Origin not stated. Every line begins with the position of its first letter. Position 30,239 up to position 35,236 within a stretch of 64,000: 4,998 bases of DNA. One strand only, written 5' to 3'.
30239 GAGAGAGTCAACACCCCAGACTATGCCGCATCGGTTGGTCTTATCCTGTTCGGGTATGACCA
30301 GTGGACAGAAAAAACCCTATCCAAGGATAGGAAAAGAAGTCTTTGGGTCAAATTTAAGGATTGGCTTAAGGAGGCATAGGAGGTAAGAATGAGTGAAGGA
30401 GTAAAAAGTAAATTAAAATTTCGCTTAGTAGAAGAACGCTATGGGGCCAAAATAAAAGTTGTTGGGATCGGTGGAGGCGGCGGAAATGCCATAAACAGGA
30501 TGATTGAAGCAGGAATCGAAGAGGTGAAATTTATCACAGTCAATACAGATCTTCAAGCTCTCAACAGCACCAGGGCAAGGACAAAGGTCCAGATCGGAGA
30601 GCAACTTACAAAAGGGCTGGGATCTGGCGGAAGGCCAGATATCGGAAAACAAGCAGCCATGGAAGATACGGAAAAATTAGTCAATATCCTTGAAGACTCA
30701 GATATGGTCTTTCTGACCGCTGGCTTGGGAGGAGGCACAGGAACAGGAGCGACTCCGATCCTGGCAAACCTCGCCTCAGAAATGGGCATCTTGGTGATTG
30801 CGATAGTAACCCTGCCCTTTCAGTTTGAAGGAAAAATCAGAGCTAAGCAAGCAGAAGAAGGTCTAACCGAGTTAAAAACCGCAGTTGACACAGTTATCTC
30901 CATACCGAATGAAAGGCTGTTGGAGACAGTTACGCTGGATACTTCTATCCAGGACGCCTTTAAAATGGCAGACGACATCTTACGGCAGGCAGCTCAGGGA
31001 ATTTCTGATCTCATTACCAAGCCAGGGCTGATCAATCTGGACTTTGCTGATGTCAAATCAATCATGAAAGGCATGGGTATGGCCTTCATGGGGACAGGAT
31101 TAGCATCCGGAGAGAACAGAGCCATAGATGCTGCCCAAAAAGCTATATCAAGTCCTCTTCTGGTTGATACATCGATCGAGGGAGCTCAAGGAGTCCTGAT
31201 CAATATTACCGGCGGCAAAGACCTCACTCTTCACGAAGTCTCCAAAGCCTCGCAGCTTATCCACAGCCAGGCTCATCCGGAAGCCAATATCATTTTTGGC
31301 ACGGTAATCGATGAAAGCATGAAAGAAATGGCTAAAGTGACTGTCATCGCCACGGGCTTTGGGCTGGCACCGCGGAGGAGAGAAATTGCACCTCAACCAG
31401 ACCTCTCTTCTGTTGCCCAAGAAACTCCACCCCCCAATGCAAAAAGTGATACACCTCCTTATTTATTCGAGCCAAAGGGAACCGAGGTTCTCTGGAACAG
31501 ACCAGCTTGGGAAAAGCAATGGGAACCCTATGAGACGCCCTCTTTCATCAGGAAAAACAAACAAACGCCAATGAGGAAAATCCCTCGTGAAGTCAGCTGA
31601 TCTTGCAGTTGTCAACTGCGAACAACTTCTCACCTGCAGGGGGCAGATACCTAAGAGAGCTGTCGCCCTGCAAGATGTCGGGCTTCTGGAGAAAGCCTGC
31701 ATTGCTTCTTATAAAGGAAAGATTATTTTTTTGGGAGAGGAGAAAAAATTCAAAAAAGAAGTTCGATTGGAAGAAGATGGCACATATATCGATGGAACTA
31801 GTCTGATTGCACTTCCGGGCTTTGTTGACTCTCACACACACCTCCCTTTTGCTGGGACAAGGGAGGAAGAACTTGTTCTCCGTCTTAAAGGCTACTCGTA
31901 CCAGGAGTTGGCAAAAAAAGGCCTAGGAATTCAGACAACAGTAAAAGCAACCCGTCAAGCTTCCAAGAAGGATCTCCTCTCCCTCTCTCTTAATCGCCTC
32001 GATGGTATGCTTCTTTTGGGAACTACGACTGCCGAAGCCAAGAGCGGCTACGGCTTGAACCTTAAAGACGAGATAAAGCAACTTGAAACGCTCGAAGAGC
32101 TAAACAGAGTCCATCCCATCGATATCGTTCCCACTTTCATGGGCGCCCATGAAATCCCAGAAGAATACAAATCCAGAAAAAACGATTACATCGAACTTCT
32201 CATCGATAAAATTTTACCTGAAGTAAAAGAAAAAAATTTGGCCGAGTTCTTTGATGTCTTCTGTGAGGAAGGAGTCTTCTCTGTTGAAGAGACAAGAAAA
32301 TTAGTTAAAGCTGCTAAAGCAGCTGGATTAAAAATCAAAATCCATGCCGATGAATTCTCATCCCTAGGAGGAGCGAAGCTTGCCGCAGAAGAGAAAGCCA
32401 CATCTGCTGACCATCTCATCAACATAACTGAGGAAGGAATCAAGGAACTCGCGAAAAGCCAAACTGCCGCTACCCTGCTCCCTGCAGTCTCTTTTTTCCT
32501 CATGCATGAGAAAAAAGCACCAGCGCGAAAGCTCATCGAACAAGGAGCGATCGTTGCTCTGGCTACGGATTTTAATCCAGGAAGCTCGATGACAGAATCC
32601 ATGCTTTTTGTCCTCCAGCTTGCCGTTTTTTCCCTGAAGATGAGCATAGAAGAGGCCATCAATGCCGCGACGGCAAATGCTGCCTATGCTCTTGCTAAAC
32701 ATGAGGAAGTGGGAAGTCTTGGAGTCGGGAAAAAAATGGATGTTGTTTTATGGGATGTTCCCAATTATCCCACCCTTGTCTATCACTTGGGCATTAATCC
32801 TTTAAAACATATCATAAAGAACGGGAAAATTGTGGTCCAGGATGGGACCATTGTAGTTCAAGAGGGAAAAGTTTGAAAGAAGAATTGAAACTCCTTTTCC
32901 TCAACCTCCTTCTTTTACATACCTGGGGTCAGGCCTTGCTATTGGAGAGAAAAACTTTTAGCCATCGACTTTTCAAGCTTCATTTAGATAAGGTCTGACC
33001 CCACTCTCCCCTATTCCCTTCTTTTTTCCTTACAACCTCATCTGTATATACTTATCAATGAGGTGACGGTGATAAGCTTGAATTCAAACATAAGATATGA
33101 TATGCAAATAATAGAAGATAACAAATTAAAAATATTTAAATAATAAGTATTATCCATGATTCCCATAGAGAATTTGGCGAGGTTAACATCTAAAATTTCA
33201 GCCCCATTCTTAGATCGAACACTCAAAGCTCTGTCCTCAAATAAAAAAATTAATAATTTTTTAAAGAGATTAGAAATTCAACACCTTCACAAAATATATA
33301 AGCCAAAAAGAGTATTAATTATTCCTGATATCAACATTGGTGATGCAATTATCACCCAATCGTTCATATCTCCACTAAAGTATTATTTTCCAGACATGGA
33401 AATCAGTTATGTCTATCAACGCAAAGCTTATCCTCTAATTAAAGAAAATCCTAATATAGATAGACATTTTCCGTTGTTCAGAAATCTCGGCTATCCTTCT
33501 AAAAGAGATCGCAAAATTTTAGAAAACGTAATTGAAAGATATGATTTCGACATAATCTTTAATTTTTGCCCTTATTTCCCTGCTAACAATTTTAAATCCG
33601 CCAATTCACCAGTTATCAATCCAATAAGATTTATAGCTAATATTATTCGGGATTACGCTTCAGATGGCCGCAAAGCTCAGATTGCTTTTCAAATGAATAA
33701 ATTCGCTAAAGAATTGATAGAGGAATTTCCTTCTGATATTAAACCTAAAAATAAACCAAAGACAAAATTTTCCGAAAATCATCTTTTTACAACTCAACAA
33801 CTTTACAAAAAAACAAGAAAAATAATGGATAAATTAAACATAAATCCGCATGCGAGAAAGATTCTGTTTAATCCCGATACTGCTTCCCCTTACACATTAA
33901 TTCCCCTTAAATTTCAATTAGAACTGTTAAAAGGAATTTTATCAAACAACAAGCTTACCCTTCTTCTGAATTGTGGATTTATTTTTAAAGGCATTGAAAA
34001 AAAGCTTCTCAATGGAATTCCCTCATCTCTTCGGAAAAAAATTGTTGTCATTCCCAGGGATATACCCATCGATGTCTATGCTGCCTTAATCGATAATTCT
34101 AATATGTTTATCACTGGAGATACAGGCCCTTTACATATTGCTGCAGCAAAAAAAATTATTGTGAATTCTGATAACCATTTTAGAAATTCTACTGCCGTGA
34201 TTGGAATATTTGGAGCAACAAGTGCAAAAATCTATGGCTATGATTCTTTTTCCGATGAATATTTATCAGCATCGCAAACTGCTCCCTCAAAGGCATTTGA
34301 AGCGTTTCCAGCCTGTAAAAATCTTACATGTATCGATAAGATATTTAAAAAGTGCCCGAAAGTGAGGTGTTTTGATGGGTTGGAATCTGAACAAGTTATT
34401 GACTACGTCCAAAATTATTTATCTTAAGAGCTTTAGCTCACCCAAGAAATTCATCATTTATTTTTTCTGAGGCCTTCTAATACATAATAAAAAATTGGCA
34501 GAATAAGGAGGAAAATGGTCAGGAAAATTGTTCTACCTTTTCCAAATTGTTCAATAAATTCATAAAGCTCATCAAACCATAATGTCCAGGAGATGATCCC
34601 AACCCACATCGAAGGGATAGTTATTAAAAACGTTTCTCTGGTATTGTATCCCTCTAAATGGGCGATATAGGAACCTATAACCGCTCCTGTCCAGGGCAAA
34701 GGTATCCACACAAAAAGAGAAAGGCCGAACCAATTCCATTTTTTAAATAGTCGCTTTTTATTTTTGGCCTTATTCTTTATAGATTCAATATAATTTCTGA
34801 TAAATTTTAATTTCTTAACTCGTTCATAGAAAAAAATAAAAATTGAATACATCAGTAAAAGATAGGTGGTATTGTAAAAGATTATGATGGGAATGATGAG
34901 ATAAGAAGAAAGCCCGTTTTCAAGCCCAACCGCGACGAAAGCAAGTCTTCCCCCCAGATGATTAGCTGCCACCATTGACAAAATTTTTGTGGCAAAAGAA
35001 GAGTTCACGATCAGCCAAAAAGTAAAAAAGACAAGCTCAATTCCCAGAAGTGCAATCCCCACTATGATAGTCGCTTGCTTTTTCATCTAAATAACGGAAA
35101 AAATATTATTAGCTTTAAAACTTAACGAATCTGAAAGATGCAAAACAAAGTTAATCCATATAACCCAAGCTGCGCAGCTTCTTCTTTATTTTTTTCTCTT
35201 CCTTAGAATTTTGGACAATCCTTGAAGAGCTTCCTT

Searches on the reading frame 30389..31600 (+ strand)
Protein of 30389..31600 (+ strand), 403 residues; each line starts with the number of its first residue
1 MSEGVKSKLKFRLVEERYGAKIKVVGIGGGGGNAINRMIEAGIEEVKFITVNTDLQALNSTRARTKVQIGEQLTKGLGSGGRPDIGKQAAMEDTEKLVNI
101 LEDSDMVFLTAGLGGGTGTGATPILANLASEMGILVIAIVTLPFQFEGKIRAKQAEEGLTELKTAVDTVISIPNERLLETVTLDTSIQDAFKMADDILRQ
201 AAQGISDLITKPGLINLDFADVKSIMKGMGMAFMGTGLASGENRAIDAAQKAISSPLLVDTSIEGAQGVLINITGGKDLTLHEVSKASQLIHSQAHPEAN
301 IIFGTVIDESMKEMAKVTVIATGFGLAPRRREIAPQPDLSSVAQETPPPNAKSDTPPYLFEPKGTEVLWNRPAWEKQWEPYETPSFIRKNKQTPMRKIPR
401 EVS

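Call 32: find_homologous_proteins(query=window:30389-31600:+, max_evalue=1e-60)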
Query window:30389-31600:+ (403 aa): 7997 proteins with E <= 1e-60 among 8000 candidates; the best 120 are listed.
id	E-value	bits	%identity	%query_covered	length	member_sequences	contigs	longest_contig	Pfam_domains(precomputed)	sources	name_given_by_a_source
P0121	1.8e-236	802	92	100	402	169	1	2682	PF00091.32,PF12327.14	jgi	jgi:cell division protein FtsZ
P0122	7.7e-227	771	88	100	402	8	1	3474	PF00091.32,PF12327.14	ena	-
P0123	2.0e-222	756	90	100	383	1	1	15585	PF00091.32,PF12327.14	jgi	jgi:cell division protein FtsZ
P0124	2.2e-221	753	85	100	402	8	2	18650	PF00091.32,PF12327.14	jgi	-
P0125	6.9e-215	731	83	100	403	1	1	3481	PF00091.32,PF12327.14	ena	-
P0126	3.1e-212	723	81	100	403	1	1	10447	PF00091.32,PF12327.14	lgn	-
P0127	1.5e-211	721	81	100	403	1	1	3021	PF00091.32,PF12327.14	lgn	-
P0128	1.6e-211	720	82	100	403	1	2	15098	PF00091.32,PF12327.14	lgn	-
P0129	1.7e-211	720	81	100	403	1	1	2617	PF00091.32,PF12327.14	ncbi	-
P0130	2.0e-211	720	81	99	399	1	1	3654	PF00091.32,PF12327.14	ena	-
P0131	2.9e-211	720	81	100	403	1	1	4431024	PF00091.32,PF12327.14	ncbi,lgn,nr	ncbi:MAG: cell division protein FtsZ [Candidatus Aminicenantes bacterium]|nr:MAG: cell division prot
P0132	8.6e-211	718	81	100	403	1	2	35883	PF00091.32,PF12327.14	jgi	jgi:cell division protein FtsZ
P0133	1.0e-210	718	80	100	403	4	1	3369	PF00091.32,PF12327.14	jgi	-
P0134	1.0e-210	718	81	100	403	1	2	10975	PF00091.32,PF12327.14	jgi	jgi:cell division protein FtsZ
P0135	1.3e-210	717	81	100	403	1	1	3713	PF00091.32,PF12327.14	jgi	jgi:cell division protein FtsZ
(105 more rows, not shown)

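Call 33: find_encoding_contigs(protein=P0131, flank=10000, max_places=1)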
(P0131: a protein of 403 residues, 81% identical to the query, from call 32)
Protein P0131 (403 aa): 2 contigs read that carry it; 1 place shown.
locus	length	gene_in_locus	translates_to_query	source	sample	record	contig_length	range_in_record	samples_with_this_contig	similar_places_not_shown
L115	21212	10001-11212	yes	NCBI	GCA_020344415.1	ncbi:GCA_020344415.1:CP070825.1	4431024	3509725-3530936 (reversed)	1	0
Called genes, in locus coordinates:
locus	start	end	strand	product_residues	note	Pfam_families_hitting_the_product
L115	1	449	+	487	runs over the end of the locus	PF01225:Mur_ligase, PF08245:Mur_ligase_M, PF02875:Mur_ligase_C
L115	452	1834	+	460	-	PF08245:Mur_ligase_M, PF02875:Mur_ligase_C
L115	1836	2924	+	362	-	PF00953:Glycos_transf_4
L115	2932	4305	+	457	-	PF21799:MurD-like_N, PF08245:Mur_ligase_M, PF02875:Mur_ligase_C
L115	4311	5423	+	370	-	PF01098:FTSW_RODA_SPOVE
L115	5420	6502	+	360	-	PF03033:Glyco_transf_28, PF04101:Glyco_tran_28_C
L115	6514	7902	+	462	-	PF01225:Mur_ligase, PF08245:Mur_ligase_M, PF02875:Mur_ligase_C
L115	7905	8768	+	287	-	PF08478:POTRA_1, PF03799:FtsQ_DivIB_C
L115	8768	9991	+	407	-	PF01869:BcrAD_BadFG (faint), PF14450:FtsA (weak), PF02491:SHS2_FTSA, PF11104:PilM_2 (weak), PF06723:MreB_Mbl, PF14450:FtsA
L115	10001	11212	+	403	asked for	PF00091:Tubulin, PF12327:FtsZ_C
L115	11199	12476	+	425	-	PF01979:Amidohydro_1, PF07969:Amidohydro_3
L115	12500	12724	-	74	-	-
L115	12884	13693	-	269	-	-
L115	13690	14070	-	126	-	PF00072:Response_reg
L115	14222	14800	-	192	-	PF09719:C_GCAxxG_C_C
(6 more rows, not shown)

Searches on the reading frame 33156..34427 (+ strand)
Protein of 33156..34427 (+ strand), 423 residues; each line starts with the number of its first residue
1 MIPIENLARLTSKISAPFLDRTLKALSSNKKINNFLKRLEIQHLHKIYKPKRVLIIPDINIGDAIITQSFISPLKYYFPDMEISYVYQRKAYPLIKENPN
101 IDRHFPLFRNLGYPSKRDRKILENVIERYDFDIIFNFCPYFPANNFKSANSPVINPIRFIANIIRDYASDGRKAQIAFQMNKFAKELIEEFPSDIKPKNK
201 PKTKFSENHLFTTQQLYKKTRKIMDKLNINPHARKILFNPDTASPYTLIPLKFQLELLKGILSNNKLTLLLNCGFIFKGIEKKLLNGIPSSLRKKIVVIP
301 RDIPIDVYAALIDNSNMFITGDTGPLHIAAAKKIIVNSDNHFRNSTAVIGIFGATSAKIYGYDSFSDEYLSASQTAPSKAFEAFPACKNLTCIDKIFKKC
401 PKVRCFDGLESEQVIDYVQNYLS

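Call 41: search_protein_families(library=pfam, proteins=[window:33156-34427:+], max_evalue=0.01)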
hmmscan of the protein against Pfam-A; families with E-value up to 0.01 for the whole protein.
window:33156-34427:+ (423 aa): 1 family
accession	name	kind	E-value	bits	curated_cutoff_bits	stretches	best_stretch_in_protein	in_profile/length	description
PF01075.23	Glyco_transf_9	-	5.2e-05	23.1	22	1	262-333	133-202/247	Glycosyltransferase family 9 (heptosyltransferase)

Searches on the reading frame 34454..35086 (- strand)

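Call 41: search_protein_families(library=pfam, proteins=[window:34454-35086:-], max_evalue=0.01)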
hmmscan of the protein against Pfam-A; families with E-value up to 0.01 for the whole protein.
window:34454-35086:- (210 aa): 1 family
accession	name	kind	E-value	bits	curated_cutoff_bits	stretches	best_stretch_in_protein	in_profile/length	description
PF06695.16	Sm_multidrug_ex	-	4.3e-17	63.3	30.7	1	52-159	7-114/121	Putative small multi-drug export protein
